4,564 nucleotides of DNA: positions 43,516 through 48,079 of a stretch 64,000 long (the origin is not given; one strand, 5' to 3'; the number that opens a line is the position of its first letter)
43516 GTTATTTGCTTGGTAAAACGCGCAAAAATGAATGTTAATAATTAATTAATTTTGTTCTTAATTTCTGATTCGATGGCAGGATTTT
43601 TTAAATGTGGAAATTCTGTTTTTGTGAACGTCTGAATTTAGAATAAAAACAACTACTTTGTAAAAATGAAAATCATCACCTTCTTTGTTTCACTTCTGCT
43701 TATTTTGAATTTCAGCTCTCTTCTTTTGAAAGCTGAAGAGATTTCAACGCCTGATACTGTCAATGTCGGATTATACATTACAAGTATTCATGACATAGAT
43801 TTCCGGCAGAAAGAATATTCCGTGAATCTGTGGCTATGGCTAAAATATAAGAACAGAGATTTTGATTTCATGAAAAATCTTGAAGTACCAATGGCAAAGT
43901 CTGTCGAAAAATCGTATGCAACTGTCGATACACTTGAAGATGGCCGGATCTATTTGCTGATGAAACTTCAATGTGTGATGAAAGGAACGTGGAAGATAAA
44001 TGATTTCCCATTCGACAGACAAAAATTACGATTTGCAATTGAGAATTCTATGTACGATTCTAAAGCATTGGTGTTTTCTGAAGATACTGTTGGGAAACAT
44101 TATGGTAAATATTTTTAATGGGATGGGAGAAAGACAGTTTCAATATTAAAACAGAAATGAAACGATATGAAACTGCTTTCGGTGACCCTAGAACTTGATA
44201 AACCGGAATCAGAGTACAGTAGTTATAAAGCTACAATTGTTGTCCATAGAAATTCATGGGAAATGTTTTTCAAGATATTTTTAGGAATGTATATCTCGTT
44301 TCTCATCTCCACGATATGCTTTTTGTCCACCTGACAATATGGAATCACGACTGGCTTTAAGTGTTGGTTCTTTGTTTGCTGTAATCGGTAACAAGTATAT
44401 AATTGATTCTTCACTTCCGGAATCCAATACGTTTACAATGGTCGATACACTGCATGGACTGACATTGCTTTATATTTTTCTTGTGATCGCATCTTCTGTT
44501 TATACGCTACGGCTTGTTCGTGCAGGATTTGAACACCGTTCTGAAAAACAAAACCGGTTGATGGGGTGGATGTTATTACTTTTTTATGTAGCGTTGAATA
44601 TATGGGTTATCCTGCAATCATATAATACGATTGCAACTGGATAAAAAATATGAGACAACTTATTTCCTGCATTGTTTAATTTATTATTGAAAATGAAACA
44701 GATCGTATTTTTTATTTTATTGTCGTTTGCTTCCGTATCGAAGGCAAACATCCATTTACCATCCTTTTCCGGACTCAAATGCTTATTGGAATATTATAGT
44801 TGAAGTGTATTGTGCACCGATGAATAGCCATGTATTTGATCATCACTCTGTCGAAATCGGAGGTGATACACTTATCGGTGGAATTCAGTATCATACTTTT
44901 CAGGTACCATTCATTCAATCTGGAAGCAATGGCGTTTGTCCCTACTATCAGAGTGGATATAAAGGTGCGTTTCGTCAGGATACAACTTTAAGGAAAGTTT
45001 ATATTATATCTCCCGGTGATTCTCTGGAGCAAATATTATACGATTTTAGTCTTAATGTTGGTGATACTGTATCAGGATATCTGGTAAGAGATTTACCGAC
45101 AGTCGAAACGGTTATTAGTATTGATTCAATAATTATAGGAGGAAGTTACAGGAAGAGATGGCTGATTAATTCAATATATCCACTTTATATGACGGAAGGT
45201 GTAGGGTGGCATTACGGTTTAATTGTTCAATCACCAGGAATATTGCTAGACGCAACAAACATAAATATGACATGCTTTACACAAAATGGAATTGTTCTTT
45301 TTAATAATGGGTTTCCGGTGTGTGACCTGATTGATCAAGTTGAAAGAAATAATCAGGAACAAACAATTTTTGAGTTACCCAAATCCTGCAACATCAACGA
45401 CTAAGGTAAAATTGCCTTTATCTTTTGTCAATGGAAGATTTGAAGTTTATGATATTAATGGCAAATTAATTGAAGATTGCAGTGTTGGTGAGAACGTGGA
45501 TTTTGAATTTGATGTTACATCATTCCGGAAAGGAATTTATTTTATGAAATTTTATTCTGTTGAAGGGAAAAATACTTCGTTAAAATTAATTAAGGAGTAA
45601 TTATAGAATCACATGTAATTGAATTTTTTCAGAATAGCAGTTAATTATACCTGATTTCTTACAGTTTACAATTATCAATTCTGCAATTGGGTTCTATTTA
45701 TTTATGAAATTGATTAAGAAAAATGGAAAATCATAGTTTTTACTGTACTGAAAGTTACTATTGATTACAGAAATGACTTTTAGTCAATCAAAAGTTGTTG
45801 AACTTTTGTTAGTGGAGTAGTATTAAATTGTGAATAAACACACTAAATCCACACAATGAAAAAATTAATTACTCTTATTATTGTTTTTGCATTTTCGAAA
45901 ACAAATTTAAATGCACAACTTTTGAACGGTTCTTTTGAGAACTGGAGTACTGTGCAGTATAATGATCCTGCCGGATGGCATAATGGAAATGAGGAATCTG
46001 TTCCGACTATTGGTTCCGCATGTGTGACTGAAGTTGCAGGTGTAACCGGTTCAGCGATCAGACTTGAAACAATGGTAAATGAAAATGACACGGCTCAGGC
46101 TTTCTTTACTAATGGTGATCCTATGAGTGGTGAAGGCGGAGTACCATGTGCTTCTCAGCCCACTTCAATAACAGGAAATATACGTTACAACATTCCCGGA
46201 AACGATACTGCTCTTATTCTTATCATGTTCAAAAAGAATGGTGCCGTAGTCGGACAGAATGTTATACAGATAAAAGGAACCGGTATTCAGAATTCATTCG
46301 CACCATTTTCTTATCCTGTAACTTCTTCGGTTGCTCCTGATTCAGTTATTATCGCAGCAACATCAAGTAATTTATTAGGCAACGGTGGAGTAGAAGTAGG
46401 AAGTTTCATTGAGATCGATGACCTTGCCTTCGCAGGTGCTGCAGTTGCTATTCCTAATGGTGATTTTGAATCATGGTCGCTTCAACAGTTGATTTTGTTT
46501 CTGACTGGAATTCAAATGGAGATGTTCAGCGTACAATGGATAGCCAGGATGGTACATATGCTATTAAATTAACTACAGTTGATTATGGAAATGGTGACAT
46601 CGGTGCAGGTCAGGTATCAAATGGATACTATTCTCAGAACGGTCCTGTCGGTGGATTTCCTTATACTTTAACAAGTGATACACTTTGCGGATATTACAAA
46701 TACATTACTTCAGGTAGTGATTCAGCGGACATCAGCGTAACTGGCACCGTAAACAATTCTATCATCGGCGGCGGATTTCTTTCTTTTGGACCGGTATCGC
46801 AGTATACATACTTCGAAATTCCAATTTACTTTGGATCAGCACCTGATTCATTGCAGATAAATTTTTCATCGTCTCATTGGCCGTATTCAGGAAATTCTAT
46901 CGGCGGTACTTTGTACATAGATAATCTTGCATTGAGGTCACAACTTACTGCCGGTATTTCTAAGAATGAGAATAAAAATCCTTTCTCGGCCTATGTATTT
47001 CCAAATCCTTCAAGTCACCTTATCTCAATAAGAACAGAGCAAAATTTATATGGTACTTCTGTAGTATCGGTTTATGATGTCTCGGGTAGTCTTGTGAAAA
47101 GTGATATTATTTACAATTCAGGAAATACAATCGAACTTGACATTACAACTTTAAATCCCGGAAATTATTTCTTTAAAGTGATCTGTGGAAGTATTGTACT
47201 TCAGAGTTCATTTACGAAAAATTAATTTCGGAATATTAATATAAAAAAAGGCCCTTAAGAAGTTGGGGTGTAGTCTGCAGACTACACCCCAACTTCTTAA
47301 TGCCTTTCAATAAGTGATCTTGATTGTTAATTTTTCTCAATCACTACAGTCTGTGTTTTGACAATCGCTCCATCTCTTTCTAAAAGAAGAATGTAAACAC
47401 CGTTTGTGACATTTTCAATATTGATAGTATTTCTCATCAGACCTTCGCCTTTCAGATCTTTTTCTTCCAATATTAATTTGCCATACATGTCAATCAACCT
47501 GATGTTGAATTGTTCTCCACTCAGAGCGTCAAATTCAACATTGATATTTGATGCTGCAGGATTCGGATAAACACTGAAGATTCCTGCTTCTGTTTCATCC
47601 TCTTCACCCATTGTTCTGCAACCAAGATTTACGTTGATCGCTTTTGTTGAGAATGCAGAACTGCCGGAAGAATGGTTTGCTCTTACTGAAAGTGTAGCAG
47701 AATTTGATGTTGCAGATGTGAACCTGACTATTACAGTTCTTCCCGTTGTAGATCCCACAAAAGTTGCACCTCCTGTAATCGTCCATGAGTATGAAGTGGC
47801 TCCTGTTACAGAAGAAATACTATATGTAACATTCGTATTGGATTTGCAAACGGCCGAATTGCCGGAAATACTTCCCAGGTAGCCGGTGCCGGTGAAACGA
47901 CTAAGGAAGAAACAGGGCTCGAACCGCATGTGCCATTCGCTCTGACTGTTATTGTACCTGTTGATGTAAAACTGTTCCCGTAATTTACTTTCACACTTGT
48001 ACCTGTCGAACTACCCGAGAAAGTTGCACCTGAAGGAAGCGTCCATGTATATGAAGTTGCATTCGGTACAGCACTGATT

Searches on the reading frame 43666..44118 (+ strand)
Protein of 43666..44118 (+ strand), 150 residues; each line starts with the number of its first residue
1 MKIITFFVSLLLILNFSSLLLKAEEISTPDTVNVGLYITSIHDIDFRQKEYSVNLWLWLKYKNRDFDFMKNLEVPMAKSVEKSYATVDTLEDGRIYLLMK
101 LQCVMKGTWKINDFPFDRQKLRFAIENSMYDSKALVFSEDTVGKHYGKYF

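Call 24: search_protein_families(library=pfam, proteins=[window:43666-44118:+], max_evalue=0.0001)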
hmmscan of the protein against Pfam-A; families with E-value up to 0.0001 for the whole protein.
window:43666-44118:+ (150 aa): 1 family
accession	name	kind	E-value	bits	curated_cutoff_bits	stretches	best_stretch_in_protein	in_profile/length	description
PF02931.28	Neur_chan_LBD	-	1.1e-08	35.2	26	0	76-137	95-156/216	Neurotransmitter-gated ion-channel ligand binding domain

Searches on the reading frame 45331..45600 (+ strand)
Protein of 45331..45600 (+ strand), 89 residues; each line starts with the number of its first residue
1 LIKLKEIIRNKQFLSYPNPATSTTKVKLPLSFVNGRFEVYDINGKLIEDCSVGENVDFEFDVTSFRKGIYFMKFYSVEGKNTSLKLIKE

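Call 24: search_protein_families(library=pfam, proteins=[window:45331-45600:+], max_evalue=0.0001)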
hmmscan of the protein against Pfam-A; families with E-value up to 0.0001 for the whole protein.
window:45331-45600:+ (89 aa): 1 family
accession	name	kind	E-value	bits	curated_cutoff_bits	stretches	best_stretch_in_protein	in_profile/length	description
PF18962.6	Por_Secre_tail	-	2.1e-11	44.4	27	1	16-86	2-73/75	Secretion system C-terminal sorting domain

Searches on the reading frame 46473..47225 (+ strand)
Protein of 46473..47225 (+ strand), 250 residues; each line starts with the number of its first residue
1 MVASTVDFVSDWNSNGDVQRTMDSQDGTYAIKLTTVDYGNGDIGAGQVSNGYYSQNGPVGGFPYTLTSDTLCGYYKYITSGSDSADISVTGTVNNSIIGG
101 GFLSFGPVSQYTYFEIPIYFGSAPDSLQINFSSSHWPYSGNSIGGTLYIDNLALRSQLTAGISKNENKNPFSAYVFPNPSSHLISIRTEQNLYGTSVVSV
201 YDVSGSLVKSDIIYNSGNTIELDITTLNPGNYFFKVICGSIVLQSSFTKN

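Call 24: search_protein_families(library=pfam, proteins=[window:46473-47225:+], max_evalue=0.0001)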
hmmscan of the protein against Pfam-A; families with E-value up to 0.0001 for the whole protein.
window:46473-47225:+ (250 aa): 1 family
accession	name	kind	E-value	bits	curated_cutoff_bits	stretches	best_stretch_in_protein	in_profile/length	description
PF18962.6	Por_Secre_tail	-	1.2e-10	41.9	27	1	175-237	1-63/75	Secretion system C-terminal sorting domain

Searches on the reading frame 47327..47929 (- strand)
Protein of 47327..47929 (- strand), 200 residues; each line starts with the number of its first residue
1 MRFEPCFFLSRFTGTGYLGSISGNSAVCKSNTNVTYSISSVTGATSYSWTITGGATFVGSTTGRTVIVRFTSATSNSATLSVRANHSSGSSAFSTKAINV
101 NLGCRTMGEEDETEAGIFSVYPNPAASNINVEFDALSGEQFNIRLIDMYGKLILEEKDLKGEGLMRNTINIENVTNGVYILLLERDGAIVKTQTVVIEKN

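Call 8: search_protein_families(library=pfam, proteins=[window:47327-47929:-], max_evalue=0.001)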
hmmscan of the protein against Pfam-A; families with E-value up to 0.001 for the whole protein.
window:47327-47929:- (200 aa): 2 families
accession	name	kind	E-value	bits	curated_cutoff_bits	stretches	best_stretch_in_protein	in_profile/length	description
PF19408.5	PKD_6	-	4e-14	53.2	25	1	19-95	6-79/82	PKD-like domain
PF18962.6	Por_Secre_tail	-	8e-14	52.1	27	1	120-191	1-70/75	Secretion system C-terminal sorting domain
